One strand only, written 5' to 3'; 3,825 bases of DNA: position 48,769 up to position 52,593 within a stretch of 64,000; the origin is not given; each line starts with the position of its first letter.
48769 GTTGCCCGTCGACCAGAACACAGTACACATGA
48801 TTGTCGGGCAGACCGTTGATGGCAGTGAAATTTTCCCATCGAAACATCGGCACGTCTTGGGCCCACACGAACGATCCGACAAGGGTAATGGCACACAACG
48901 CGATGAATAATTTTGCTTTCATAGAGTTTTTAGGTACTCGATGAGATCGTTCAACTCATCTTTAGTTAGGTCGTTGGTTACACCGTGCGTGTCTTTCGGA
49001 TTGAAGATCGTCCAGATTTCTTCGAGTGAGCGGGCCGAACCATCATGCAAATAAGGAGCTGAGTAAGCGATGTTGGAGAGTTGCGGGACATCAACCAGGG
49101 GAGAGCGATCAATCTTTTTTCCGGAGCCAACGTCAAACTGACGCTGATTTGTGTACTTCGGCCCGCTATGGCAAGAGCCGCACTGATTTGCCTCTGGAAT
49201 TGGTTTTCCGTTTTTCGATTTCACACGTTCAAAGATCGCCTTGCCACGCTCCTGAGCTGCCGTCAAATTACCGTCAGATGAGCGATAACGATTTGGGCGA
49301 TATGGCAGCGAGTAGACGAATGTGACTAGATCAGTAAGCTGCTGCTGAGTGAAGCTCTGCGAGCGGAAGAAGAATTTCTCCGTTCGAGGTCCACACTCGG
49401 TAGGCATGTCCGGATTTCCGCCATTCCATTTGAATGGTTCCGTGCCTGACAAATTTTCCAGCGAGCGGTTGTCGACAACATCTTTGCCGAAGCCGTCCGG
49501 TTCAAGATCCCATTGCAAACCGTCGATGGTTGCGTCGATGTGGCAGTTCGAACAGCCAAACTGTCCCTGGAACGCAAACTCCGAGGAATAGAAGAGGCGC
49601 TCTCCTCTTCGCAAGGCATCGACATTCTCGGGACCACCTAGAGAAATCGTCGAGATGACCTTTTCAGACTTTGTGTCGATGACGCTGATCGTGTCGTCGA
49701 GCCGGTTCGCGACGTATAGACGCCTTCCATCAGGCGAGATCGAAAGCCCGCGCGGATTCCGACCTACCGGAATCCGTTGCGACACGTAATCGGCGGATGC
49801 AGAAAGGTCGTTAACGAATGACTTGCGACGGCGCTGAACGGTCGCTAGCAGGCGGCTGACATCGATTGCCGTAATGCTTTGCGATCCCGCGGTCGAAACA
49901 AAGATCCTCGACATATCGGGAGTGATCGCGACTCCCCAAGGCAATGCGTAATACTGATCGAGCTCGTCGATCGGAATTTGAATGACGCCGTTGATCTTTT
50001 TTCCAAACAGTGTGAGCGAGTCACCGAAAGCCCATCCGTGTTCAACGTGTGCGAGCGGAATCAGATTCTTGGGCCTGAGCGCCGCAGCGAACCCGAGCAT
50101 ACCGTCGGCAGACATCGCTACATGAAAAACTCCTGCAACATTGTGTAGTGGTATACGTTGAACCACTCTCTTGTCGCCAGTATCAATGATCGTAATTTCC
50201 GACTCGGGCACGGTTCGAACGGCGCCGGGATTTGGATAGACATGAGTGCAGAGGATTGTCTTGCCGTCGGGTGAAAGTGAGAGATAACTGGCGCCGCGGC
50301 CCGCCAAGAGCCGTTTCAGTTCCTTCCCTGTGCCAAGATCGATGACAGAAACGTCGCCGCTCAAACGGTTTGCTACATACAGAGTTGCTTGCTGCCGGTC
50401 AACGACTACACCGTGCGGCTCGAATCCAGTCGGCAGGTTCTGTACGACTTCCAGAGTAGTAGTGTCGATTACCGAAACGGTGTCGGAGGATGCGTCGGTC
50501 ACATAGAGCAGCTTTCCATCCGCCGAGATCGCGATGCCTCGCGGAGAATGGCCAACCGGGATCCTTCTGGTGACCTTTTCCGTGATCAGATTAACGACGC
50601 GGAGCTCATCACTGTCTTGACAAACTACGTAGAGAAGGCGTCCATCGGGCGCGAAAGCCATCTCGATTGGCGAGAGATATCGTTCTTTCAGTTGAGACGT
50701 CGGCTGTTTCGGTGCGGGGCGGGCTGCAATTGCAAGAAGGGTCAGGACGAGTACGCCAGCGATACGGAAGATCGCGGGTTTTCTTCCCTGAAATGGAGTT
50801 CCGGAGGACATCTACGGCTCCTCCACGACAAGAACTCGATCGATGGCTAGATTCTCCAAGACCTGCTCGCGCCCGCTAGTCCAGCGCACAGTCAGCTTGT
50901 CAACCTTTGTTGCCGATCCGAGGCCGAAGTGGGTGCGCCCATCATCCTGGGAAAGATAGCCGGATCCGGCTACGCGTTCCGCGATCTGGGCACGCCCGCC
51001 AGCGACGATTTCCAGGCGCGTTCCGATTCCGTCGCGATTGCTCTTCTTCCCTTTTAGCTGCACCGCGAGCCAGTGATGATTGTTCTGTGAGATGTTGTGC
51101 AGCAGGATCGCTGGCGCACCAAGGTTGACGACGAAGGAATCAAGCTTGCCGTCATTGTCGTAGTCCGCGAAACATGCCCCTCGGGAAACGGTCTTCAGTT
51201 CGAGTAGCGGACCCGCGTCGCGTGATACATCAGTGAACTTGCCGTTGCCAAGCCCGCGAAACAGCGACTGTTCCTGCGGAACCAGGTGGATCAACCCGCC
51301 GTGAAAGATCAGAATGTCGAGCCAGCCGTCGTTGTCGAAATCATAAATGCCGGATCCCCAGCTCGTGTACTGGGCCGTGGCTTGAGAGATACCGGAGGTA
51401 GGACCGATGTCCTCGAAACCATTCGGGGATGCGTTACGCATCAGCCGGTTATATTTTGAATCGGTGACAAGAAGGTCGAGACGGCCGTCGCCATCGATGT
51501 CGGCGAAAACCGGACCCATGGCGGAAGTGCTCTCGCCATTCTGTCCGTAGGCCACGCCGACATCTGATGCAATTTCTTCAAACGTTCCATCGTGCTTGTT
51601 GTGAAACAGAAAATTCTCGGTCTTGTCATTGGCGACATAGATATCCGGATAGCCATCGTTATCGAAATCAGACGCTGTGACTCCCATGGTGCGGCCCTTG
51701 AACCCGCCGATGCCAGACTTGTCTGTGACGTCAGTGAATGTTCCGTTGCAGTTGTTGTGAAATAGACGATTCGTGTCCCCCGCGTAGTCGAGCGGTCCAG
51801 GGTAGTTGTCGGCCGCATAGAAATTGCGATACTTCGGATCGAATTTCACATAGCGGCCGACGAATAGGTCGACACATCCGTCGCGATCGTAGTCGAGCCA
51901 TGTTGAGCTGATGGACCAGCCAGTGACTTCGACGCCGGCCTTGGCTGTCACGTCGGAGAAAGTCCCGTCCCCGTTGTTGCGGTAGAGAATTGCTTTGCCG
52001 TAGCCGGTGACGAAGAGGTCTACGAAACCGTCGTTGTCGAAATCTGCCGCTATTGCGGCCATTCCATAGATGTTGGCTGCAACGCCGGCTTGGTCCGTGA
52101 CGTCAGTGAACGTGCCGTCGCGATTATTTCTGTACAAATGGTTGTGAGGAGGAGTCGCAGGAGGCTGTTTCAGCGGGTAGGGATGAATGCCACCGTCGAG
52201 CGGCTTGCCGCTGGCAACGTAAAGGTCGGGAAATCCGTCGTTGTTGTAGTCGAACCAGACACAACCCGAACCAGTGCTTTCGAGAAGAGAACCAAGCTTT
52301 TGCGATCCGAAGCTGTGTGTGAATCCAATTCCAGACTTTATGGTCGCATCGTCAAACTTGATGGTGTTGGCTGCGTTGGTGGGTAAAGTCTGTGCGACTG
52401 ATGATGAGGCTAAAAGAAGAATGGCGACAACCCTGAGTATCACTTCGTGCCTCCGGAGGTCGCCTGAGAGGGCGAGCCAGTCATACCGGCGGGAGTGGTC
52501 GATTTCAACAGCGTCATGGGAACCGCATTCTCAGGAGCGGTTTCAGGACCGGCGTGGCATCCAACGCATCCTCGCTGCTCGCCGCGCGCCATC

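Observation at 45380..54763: Tightly coupled 7-gene operon of exported heme/propeller proteins led by a dedicated DAHP synthase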

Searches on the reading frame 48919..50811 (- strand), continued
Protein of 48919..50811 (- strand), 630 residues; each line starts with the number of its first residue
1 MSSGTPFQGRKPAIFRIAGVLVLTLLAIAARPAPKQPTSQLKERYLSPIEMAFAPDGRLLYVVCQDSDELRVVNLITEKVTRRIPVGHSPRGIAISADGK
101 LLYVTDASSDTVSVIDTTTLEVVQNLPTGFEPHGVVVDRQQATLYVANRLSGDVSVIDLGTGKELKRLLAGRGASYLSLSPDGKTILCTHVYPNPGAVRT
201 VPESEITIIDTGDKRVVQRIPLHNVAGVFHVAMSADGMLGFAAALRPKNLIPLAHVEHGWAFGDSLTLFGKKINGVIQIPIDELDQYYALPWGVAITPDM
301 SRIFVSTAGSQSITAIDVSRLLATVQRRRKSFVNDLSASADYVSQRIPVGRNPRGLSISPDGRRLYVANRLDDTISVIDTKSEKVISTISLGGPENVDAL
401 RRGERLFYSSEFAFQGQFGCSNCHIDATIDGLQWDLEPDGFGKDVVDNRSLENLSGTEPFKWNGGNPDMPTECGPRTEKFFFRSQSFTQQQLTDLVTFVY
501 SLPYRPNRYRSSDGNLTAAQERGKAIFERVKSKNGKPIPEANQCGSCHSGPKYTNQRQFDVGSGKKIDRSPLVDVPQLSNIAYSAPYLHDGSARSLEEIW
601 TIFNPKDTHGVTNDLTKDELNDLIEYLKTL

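Call 109: fold_search(model_id=the predicted structure, library=pdb)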
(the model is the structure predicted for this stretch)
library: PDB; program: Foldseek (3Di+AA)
matches with E <= 10: 1912; with E <= 0.001: 1778
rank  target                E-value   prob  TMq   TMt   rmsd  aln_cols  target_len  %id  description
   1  5c2v_B                3.6e-32  1.00  0.51  0.90   3.4       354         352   28  Kuenenia stuttgartiensis Hydrazine Synthase (released 2015-10-14)
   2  1l0q_A                4.1e-23  1.00  0.41  0.65   4.2       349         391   27  Tandem YVTN beta-propeller and PKD domains from an archaeal surface layer protein (released 2002-11-06)
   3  2ymu_A                1.2e-17  1.00  0.41  0.45   3.7       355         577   17  Structure of a highly repetitive propeller structure (released 2012-10-17)
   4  7bie_A                1.3e-17  1.00  0.41  0.87   3.4       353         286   17  Crystal structure of nvWrap-T, a 7-bladed symmetric propeller (released 2021-09-22)
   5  7big_A                3.9e-17  1.00  0.40  0.84   3.7       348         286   18  Crystal structure of v13WRAP-T, a 7-bladed designer protein (released 2021-09-22)
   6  3bws_A                6.0e-17  1.00  0.41  0.62   3.3       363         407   18  Crystal structure of the leptospiral antigen Lp49 (released 2008-10-07)
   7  5yzv_B                1.3e-16  1.00  0.40  0.85   4.2       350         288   16  Biophysical and structural characterization of the thermostable WD40 domain of a prokaryotic protein, Thermomonospora  (released 2018-10-03)
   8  8gfv_B                2.8e-16  1.00  0.37  0.69  24.8       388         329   12  CryoEM structure of beta-2-adrenergic receptor in complex with GTP-bound Gs heterotrimer (transition intermediate #1 o (released 2024-03-06)
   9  9k25_B                5.9e-16  1.00  0.39  0.74  21.4       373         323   13  Cryo-EM structure of apo-P2Y purinoceptor 2-miniGq-Nb35 complex (released 2025-06-11)
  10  7bid                  6.5e-16  1.00  0.38  0.81   3.5       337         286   17  Crystal structure of v31WRAP-T, a 7-bladed designer protein (released 2021-09-22)
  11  8ge3_B                7.3e-16  1.00  0.38  0.69  22.8       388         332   12  CryoEM structure of beta-2-adrenergic receptor in complex with nucleotide-free Gs heterotrimer (#4 of 20) (released 2024-03-06)
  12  8wc6_B                9.0e-16  1.00  0.38  0.69  23.0       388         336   13  Cryo-EM structure of the PEA-bound mTAAR1-Gs complex (released 2023-12-27)
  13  8itf_B                1.0e-15  1.00  0.39  0.70  22.6       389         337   12  Cryo-EM structure of the DMCHA-bound mTAAR9-Gs complex (released 2023-05-31)
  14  8hti_B                1.1e-15  1.00  0.38  0.69  23.7       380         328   12  Human Consensus Olfactory Receptor OR52c in Complex with Octanoic Acid (OCA) and G Protein (released 2023-12-20)
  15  9l3y_B                1.2e-15  1.00  0.39  0.71  22.6       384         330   12  Cryo-EM structure of the G-protein coupled receptor 1 (GPR1) in complex with chemerin and Gi1 (released 2025-03-12)
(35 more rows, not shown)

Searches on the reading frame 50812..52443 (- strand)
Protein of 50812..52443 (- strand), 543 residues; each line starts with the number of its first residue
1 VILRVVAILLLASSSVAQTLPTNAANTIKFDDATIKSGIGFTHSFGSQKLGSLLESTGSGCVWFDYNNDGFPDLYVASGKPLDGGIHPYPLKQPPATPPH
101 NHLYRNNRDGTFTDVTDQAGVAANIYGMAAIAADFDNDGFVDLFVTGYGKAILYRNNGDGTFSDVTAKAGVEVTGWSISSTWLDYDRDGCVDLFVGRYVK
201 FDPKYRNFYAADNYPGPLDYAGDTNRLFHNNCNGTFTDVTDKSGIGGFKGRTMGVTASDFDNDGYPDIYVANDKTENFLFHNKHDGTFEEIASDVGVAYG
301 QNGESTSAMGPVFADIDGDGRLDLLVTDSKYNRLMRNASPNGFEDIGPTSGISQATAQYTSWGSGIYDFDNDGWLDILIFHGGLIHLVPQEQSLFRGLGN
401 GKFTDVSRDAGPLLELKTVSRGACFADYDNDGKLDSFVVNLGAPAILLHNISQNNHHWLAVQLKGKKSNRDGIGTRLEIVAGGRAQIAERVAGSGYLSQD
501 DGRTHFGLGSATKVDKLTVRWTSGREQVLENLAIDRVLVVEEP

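Call 4: search_protein_families(library=pfam, proteins=[window:50812-52443:-], max_evalue=0.01)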
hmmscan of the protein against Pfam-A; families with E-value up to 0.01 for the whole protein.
window:50812-52443:- (543 aa): 3 families
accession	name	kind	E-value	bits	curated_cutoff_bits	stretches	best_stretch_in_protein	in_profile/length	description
PF13517.12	FG-GAP_3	-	1.8e-61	205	26.9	6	259-326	1-61/61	FG-GAP-like repeat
PF07593.17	UnbV_ASPIC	-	9.7e-21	73.9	23.4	1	472-538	1-67/68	ASPIC and UnbV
PF01839.29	FG-GAP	-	3.4e-18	65.5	22.1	1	255-272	5-22/37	FG-GAP repeat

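Call 5: search_protein_families(library=ncbifam, proteins=[window:50812-52443:-], max_evalue=0.01)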
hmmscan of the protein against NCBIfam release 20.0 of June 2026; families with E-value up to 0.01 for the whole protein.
window:50812-52443:- (543 aa): 0 families

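Call 32: search_solved_structures(query=window:50812-52443:-, max_evalue=0.001, show_alignments=0)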
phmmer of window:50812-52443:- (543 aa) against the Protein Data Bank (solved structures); distinct sequences matched with E-value up to 0.001: 1.
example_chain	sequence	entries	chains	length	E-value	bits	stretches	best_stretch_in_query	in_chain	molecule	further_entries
9etn_A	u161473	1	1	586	7.5e-16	61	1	237-525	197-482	Cartilage acidic protein 1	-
